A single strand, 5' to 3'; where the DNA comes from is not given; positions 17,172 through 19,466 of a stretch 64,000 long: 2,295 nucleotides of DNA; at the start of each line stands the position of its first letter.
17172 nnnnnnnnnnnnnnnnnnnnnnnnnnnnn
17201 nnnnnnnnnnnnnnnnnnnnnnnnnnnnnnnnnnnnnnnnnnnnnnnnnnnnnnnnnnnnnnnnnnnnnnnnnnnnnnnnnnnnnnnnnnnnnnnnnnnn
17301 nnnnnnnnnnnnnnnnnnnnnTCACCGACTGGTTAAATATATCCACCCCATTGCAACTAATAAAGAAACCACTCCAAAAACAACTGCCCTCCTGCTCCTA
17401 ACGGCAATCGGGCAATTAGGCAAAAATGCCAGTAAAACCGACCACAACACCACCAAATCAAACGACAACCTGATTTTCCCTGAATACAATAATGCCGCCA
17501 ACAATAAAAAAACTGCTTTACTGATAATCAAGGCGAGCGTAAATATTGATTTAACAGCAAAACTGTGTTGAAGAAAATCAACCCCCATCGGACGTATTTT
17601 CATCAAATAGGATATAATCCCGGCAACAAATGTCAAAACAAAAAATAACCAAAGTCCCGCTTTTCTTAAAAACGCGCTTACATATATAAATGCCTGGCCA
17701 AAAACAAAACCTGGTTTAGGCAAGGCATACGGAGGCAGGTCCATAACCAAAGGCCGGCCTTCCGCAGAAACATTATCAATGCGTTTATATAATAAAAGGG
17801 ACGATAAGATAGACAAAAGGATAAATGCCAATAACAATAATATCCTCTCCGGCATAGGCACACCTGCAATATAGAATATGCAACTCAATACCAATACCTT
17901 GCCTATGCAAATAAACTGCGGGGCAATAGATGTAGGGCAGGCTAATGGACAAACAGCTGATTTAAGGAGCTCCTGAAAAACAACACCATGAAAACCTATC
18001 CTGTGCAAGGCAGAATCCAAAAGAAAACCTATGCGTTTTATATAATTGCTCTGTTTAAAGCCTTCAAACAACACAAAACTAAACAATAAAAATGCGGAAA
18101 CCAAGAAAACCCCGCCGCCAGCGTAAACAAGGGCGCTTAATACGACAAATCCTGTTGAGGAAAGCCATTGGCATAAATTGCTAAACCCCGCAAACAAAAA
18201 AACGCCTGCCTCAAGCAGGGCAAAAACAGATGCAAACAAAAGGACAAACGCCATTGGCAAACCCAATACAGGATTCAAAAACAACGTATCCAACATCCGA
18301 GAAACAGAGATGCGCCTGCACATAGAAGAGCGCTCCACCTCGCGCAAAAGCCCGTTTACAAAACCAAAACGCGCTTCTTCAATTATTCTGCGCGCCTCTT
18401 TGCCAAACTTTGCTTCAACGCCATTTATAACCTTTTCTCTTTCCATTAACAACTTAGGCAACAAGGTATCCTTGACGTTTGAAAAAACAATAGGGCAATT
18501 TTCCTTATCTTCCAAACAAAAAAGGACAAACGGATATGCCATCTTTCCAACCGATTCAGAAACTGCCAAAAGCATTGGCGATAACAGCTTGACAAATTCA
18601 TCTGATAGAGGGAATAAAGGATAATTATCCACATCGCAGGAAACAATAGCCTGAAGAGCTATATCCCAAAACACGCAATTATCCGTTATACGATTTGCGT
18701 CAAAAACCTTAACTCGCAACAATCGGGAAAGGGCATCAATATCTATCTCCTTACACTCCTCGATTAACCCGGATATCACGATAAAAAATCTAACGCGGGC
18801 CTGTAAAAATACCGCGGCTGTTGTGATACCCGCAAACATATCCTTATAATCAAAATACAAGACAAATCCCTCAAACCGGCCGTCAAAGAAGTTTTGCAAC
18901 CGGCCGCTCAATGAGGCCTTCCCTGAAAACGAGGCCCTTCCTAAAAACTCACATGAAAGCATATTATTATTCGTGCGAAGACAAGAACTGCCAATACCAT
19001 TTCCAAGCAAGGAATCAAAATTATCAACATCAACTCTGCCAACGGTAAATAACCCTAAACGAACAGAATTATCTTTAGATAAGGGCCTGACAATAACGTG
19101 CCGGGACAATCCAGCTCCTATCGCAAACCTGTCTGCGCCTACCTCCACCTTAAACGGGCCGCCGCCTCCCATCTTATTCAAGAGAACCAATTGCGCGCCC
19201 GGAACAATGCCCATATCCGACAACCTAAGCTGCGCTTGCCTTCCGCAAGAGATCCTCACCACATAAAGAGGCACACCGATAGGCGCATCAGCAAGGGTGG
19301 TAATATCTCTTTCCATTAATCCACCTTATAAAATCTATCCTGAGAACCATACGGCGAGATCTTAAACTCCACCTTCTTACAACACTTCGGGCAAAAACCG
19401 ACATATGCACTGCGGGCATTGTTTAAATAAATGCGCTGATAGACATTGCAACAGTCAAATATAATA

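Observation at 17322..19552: FeoA-FeoB-like fusion with a degenerate G1 motif, plus a small Cys-rich ORF upstream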

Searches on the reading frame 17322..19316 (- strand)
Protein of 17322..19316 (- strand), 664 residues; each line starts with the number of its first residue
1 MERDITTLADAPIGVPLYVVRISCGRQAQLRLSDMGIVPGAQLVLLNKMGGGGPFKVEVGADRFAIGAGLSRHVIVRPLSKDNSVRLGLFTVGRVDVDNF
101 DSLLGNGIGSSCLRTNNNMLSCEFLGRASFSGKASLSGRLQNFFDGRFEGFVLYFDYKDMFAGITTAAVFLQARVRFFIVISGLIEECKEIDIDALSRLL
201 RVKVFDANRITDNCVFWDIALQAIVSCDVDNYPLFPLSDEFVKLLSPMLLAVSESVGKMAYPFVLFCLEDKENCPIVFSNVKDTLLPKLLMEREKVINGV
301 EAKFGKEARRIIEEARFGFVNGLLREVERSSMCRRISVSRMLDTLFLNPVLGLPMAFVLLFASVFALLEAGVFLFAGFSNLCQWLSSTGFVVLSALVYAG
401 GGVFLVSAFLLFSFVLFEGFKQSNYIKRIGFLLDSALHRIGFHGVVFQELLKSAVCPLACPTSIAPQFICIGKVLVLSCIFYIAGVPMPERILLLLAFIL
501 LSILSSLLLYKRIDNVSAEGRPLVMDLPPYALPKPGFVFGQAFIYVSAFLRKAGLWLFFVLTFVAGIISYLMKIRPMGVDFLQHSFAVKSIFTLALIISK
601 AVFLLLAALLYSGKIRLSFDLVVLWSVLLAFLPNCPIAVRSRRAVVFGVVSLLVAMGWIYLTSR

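Call 3: search_protein_families(library=pfam, proteins=[window:17322-19316:-], max_evalue=1)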
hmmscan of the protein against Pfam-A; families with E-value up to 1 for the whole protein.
window:17322-19316:- (664 aa): 3 families
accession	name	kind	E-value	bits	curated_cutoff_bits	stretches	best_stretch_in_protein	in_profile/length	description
PF04023.20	FeoA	-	4.6e-13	49.5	23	1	7-78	2-74/74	FeoA domain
PF07664.17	FeoB_C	-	3.2e-05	24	26.6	1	493-540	3-49/54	Ferrous iron transport protein B C terminus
PF17910.6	FeoB_Cyto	-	0.0038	18.1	23.4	1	287-327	48-88/90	FeoB cytosolic helical domain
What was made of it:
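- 19083..19298 (-): FeoA (SH3-like) domain, residues 7-78. Pfam PF04023, 49.5 bits, cutoff 23 (call 3).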

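Call 4: search_protein_families(library=ncbifam, proteins=[window:17322-19316:-], max_evalue=1)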
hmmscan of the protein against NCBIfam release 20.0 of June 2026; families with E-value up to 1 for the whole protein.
window:17322-19316:- (664 aa): 3 families
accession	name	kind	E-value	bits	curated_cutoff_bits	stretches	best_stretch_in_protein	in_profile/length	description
TIGR00437.1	feoB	equivalog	1.3e-06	27.4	315.65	2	492-570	416-496/594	ferrous iron transport protein B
NF047407.1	TransRegMntRTherm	equivalog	0.0012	18.6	350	1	6-78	154-225/227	manganese-dependent transcriptional regulator MntR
NF007105.0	PRK09554.1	equivalog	0.002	16.3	683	1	304-575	237-537/772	Fe(2+) transporter permease subunit FeoB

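Call 5: find_homologous_proteins(query=window:17322-19316:-, max_evalue=0.001)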
Query window:17322-19316:- (664 aa): 3 proteins with E <= 0.001 among 8000 candidates.
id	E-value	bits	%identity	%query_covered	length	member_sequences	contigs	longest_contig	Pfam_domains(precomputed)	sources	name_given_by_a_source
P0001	0.0e+0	1448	100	100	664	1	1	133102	PF04023.21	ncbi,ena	-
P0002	1.0e-156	542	43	98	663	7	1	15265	PF04023.21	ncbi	-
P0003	8.2e-12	63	25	38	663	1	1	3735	PF07664.18,PF02421.25,PF17910.7,PF07670.20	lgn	-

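Call 6: search_solved_structures(query=window:17322-19316:-, max_evalue=1, show_alignments=3)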
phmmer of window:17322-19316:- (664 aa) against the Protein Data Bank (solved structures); distinct sequences matched with E-value up to 1: 2.
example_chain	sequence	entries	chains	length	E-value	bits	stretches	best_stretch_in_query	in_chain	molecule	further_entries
3e19_A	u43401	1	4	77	4.4e-06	28.9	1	14-79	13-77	FeoA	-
3mhx_A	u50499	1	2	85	0.055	15.4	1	27-82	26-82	Putative ferrous iron transport protein A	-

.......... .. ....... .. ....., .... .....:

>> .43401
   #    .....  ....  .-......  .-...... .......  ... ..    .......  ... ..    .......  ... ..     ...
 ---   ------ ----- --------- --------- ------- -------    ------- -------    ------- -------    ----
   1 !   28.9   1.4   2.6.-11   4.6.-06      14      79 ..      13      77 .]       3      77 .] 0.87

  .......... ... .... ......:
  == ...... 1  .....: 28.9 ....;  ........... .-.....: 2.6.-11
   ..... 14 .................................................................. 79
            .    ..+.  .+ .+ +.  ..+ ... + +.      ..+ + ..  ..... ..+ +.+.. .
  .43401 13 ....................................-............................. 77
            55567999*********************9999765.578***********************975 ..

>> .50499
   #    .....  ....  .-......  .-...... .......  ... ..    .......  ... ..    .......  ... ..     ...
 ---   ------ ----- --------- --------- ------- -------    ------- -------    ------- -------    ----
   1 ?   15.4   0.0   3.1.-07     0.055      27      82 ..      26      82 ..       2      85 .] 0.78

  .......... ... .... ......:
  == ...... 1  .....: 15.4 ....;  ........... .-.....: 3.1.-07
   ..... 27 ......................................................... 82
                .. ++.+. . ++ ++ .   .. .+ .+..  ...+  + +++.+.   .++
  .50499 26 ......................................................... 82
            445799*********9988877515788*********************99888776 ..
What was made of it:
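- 19083..19298 (-): PDB 3e19 FeoA, E 4e-6 (call 6).
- On FeoA (PF04023): PDB FeoA 3e19, E 4e-6 (call 6).
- Checked: (2) FeoA domain, residues 7-78, 49.5 bits against a cutoff of 23 (call 3); it also matches PDB FeoA 3e19 at E 4e-6 (call 6).
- FeoA domain (calls 3, 6).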

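Call 7: list_cluster_members(proteins=[P0001, P0002, P0003])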
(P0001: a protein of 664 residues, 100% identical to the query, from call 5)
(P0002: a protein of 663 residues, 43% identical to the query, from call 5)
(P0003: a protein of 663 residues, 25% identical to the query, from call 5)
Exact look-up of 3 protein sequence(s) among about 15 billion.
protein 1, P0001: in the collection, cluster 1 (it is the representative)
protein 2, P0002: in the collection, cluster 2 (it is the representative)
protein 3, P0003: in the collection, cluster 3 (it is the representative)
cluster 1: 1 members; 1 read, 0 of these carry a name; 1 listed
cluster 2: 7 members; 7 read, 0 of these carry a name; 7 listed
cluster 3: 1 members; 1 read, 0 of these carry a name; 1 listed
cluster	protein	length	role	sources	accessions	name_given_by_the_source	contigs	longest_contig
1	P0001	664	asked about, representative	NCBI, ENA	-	-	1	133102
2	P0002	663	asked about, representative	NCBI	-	-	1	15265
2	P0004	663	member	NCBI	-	-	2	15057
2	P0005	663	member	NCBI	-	-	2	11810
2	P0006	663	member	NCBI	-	-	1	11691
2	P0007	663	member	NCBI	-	-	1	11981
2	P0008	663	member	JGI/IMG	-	-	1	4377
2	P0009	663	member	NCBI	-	-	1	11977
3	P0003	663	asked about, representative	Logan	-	-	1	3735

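Call 8: find_encoding_contigs(protein=P0002, flank=10000, max_places=6)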
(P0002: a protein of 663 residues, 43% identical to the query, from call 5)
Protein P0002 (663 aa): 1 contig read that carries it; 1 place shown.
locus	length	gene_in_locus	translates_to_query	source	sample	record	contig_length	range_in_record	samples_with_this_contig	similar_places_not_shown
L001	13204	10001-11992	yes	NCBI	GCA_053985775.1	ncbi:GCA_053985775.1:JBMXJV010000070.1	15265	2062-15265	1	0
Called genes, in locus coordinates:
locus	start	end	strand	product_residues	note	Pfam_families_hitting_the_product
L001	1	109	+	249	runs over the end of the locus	PF11967:RecO_N, PF02565:RecO_C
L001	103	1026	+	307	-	PF01882:DUF58, PF13519:VWA_2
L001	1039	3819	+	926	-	PF01433:Peptidase_M1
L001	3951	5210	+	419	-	PF00404:Dockerin_1 (weak)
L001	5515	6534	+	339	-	PF01075:Glyco_transf_9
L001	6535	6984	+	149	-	PF00383:dCMP_cyt_deam_1, PF14437:MafB19-deam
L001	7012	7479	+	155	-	PF22811:Zn_ribbon_NrdR, PF03477:ATP-cone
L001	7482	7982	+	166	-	PF00881:Nitroreductase, PF14512:TM1586_NiRdase (weak)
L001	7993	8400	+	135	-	-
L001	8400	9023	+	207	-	PF02163:Peptidase_M50 (weak)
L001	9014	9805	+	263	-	PF02548:Pantoate_transf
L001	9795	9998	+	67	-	-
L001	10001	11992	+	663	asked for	PF04023:FeoA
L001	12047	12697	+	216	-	-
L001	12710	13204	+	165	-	?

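Call 12: search_protein_families(library=pfam, proteins=[P0002, P0003], max_evalue=1)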
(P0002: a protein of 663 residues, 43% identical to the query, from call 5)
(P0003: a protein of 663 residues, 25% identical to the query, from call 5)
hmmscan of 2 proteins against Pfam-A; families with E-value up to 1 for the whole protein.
P0002 (663 aa): 2 families
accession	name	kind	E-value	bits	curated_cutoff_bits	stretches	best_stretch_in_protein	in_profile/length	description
PF04023.20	FeoA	-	1e-11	45.2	23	1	9-79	2-73/74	FeoA domain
PF07664.17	FeoB_C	-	5.2e-05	23.3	26.6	1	500-546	4-51/54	Ferrous iron transport protein B C terminus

P0003 (663 aa): 5 families
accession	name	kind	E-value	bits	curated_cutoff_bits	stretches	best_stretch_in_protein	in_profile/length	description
PF07670.19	Gate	-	4.4e-42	143.2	29.6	2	348-442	2-103/104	Nucleoside recognition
PF07664.17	FeoB_C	-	7.1e-13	48.5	26.6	1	452-505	1-54/54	Ferrous iron transport protein B C terminus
PF02421.24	FeoB_N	-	1.8e-09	37.8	27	1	68-150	73-155/156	Ferrous iron transport protein B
PF17910.6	FeoB_Cyto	-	1.1e-07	32.7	23.4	1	168-262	1-90/90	FeoB cytosolic helical domain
PF25429.1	zf-POGZ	-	0.88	10.5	27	0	4-18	22-36/43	POGZ-like double zinc finger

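Call 13: find_related_loci(query=A2, collection=genome_contigs, flank=6000)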
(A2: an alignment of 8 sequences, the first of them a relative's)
Query A2 (664 aa) in genome_contigs; peptide patterns used: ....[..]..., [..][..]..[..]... (x = any residue, [..] = any of these).
132 stretches matched a pattern; 18 encode a relative of the query (tblastn E <= 1e-3); 18 distinct loci.
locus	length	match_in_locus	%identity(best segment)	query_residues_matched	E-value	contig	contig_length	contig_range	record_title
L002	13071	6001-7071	28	252-587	5e-18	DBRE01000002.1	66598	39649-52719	MAG TPA_asm: Syntrophomonas sp. UBA1376 UBA1376_contig_4579, whole genome shotgun sequence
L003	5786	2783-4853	22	13-554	6e-18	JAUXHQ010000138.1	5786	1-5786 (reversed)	MAG: Deltaproteobacteria bacterium isolate CSMAG_2959 CSMAG_2959_k119_754872_length_5786_cov_5.8897, whole genome shotgu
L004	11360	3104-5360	27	4-600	1e-16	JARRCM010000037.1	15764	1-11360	MAG: Thermosediminibacterales bacterium isolate DJKA113_NP-J24_bin.19 scaffold_1100, whole genome shotgun sequence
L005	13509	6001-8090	24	3-581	7e-16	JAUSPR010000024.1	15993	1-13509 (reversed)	MAG: Thermoplasmata archaeon isolate E21_metabat.bin.9 E21_k141_287474, whole genome shotgun sequence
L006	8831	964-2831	28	14-570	1e-15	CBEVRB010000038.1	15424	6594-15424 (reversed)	MAG TPA_asm: uncultured bacterium isolate SRR24791474_binner12_Refined_27 genome assembly, contig: ERZ25515408.810, whol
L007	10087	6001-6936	27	270-558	2e-15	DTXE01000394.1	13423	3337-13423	MAG TPA_asm: Syntrophaceae bacterium isolate UWMA-0184 k99_355060, whole genome shotgun sequence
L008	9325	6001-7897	26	17-553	8e-15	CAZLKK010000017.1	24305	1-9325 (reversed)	MAG TPA_asm: uncultured Chloroflexaceae bacterium isolate binchicken_co405_347 genome assembly, contig: NODE_2957_length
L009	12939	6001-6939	25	300-586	3e-14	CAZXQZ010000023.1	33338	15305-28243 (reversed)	MAG TPA_asm: uncultured Anaerolineae bacterium isolate SRP173033_co2_180 genome assembly, contig: NODE_424_length_33338_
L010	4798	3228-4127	26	312-591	1e-13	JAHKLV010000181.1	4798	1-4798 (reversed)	MAG: Candidatus Methanofastidiosia archaeon isolate MAG 293 R3_Bin_00208_5_000000000199, whole genome shotgun sequence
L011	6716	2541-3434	27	309-581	2e-12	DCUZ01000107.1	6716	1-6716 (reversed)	MAG TPA_asm: Holophagales bacterium UBA2201 UBA2201_contig_78442, whole genome shotgun sequence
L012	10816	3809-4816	26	295-603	1e-15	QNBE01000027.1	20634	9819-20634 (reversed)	MAG: candidate division WOR-3 bacterium isolate B36_G15 B36_Guay15_scaffold_00318, whole genome shotgun sequence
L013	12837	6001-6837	25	307-554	4e-12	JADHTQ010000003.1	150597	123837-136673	MAG: Bacteriovoracaceae bacterium isolate BS150m-G24 BS-150m-C49, whole genome shotgun sequence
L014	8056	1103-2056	23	268-554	1e-11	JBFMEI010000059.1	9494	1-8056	MAG: Thermodesulfobacteriota bacterium isolate MAG241 MAG241_59, whole genome shotgun sequence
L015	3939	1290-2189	25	305-579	1e-11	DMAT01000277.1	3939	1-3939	MAG TPA_asm: Syntrophus sp. (in: bacteria) isolate UBA8958 contig_86757, whole genome shotgun sequence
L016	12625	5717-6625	24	300-581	1e-9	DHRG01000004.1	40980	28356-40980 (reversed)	MAG TPA_asm: Peptococcaceae bacterium UBA5318 UBA5318_contig_4442, whole genome shotgun sequence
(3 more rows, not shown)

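Call 15: find_homologous_proteins(query=A2, max_evalue=0.001)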
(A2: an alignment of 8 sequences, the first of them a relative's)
Query A2 (8 sequences) (664 aa, profile of the alignment): 5 proteins with E <= 0.001 among 8000 candidates.
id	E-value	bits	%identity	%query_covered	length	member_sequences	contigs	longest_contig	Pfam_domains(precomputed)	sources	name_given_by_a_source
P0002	0.0e+0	1386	43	98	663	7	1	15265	PF04023.21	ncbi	-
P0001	0.0e+0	1130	100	100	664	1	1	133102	PF04023.21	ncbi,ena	-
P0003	6.9e-12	63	25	38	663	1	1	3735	PF07664.18,PF02421.25,PF17910.7,PF07670.20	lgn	-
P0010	6.4e-4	36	21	53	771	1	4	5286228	PF01926.30,PF07664.18,PF09439.17,PF02421.25,PF00009.34,PF17910.7,PF07670.20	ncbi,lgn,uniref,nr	ncbi:Fe(2+) transporter permease subunit FeoB [Enterobacteriaceae bacterium BIT-l23]|uniref:Fe(2+) t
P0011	6.9e-4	36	20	53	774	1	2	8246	PF01926.30,PF07664.18,PF09439.17,PF02421.25,PF00009.34,PF17910.7,PF07670.20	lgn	-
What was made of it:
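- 17322..19316 (-): FeoAB-like fusion gene, 664 aa (P0001). Only relative is the P0002 cluster, 663 aa, 43% identity (calls 5, 15).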

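Call 17: find_encoding_contigs(protein=P0001, flank=2000, max_places=3)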
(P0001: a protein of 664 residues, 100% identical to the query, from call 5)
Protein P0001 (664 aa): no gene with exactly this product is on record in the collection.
